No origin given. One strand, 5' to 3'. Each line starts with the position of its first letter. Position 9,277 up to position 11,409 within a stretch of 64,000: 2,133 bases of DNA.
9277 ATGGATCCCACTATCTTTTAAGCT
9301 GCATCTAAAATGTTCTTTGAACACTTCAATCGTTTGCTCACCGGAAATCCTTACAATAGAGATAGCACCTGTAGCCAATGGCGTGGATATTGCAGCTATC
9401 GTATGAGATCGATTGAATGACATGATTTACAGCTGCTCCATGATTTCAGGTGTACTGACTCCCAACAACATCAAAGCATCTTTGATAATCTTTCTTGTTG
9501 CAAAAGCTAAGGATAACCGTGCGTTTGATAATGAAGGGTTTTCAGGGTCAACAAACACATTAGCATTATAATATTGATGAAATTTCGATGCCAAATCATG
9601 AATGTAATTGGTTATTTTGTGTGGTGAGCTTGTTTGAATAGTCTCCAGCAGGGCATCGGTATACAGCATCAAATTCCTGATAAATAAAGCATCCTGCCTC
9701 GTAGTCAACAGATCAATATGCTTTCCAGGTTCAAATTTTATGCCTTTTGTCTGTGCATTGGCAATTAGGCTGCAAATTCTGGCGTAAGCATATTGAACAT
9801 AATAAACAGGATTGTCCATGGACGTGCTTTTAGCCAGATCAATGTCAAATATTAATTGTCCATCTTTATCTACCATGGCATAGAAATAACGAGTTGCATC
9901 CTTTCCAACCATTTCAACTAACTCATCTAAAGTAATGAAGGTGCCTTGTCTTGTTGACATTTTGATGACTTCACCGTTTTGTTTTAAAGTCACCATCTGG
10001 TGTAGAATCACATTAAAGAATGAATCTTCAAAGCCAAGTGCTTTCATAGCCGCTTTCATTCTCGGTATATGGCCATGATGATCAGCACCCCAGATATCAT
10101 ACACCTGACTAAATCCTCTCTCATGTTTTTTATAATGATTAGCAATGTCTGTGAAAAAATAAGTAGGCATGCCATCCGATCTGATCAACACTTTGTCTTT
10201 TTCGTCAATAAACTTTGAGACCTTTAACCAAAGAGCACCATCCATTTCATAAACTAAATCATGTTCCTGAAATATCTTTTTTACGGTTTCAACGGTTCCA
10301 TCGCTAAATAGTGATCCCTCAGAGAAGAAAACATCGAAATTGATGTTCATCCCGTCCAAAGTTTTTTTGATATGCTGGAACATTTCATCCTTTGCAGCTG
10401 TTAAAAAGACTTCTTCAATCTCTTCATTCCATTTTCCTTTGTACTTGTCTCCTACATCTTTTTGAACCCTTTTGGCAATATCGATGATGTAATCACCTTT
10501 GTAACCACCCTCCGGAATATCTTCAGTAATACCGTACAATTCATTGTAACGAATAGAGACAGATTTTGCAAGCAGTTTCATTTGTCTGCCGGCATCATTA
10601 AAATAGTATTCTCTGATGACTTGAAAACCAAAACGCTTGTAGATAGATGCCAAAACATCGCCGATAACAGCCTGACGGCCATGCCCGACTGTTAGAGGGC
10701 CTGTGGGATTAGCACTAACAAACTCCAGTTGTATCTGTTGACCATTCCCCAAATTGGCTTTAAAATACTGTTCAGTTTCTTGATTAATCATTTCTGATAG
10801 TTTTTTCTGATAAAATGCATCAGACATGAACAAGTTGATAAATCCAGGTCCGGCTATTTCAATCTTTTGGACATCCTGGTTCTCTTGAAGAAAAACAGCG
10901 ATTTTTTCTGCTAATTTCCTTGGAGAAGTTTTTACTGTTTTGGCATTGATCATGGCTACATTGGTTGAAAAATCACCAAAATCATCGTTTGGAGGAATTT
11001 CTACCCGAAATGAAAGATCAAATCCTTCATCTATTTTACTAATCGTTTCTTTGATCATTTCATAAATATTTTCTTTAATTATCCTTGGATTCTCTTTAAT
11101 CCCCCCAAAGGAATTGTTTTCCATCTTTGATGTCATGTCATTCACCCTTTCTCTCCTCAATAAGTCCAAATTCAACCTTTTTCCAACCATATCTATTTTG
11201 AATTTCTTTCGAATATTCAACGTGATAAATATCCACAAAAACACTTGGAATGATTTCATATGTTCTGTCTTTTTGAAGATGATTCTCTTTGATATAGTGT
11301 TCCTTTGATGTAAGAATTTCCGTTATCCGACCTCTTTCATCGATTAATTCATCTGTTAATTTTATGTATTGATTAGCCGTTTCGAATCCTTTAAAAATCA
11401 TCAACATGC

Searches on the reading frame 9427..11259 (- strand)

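Call 62: search_protein_families(library=pfam, proteins=[window:9427-11259:-], max_evalue=0.00001)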
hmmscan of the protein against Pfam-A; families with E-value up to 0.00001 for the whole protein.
window:9427-11259:- (610 aa): 3 families
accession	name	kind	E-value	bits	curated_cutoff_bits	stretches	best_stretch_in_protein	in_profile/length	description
PF05746.21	DALR_1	-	1.3e-27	96.7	22.3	1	488-607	1-117/117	DALR anticodon binding domain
PF00750.26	tRNA-synt_1d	-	2.6e-24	86.3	23.3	1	163-455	10-302/349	tRNA synthetases class I (R), catalytic domain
PF03485.21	Arg_tRNA_synt_N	-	6.5e-24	84.8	21.5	1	64-145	2-85/85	Arginyl tRNA synthetase N terminal domain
